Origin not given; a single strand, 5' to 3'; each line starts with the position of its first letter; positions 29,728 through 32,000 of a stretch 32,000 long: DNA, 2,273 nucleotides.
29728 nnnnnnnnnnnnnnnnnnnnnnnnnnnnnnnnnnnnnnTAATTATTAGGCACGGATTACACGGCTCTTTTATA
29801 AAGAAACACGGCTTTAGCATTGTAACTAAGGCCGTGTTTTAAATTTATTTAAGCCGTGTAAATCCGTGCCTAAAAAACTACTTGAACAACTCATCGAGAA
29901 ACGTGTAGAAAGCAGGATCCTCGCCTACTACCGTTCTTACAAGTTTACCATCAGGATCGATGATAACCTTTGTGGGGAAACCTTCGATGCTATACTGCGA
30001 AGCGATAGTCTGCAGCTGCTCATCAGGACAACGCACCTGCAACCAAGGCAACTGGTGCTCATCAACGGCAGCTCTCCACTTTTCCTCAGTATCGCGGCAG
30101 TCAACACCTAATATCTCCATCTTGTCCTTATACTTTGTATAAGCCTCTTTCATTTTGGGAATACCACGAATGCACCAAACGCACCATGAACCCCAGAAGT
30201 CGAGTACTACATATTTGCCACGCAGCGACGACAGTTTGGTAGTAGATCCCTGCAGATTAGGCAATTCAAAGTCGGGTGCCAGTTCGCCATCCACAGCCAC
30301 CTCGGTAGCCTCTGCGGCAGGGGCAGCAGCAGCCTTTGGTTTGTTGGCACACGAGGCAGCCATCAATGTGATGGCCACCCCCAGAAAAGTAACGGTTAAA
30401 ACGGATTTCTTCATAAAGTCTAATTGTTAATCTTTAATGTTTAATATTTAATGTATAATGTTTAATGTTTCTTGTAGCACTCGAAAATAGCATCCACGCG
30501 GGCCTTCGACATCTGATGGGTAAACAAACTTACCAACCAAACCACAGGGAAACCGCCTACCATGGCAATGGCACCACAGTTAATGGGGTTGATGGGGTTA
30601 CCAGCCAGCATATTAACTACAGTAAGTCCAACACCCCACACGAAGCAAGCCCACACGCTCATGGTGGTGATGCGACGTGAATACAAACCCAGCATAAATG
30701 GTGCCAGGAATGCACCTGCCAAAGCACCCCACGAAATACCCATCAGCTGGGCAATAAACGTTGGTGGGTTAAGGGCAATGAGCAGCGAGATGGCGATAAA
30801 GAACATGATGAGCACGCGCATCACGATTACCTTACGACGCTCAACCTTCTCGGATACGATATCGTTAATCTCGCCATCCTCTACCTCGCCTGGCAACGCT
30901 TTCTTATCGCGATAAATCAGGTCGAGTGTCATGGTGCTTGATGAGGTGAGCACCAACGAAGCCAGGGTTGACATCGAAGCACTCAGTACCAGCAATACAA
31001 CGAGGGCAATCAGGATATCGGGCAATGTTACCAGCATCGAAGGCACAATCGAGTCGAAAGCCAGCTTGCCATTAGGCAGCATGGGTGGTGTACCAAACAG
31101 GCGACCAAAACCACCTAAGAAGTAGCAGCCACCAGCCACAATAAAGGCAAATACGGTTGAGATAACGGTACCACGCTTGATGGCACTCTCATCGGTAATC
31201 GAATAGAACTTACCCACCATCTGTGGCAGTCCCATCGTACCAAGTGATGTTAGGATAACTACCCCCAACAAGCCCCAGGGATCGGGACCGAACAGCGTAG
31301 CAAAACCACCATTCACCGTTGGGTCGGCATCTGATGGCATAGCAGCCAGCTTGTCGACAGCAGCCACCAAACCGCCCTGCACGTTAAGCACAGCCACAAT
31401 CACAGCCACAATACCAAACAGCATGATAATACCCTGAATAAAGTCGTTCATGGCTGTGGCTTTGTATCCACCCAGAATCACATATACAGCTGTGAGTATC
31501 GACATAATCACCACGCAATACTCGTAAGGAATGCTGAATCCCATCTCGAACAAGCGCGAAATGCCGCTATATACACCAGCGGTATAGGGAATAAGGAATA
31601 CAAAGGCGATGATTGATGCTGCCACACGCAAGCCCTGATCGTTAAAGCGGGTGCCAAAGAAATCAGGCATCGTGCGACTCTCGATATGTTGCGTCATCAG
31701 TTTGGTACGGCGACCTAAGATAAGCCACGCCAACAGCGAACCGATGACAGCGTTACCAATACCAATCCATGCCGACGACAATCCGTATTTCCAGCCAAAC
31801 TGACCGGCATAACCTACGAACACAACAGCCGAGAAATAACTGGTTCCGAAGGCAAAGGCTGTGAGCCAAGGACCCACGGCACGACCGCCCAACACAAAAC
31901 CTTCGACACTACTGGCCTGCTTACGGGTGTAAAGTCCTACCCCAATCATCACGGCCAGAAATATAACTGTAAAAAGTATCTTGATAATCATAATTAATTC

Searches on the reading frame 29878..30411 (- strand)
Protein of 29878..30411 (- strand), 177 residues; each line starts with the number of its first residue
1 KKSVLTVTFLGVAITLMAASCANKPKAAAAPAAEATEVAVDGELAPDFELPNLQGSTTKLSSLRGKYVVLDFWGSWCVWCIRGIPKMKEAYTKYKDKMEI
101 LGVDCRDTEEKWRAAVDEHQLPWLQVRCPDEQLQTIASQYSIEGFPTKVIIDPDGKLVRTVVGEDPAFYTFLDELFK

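Call 71: search_protein_families(library=pfam, proteins=[window:29878-30411:-], max_evalue=0.00001)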
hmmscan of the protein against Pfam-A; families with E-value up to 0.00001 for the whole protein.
window:29878-30411:- (177 aa): 5 families
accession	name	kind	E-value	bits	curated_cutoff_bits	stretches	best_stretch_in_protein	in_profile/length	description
PF00578.27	AhpC-TSA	-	8.2e-21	74.7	26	1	42-158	2-122/124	AhpC/TSA family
PF13905.12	Thioredoxin_8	-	3.9e-20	72.4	27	1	65-156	1-93/94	Thioredoxin-like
PF08534.16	Redoxin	-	1.1e-13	51.7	26.6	1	42-166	3-137/148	Redoxin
PF00085.26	Thioredoxin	-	1.2e-10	41.7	23.5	1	66-110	19-63/103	Thioredoxin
PF13098.12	Thioredoxin_2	-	1.8e-06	28.7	27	1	64-167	4-97/104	Thioredoxin-like domain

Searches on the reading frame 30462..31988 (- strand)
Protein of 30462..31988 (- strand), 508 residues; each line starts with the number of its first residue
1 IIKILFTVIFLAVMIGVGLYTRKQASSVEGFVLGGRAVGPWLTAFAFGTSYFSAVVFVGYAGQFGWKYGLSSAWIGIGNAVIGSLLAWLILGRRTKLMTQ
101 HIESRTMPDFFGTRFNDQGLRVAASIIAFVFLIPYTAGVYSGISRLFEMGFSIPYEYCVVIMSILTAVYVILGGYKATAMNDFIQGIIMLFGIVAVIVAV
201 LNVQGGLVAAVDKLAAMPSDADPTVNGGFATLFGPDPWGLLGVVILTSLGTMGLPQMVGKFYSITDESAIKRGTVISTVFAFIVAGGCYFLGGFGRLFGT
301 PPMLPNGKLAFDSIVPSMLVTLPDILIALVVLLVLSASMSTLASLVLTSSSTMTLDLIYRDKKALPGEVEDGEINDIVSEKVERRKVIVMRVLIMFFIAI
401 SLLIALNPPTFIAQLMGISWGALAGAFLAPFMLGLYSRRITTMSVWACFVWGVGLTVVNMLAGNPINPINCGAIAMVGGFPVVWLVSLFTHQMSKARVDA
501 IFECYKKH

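Call 71: search_protein_families(library=pfam, proteins=[window:30462-31988:-], max_evalue=0.00001)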
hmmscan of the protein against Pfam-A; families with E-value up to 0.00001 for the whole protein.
window:30462-31988:- (508 aa): 1 family
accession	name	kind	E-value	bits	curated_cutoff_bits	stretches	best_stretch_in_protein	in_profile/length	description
PF00474.23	SSF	-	6.2e-50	170.7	22.8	1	31-442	1-396/406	Sodium:solute symporter family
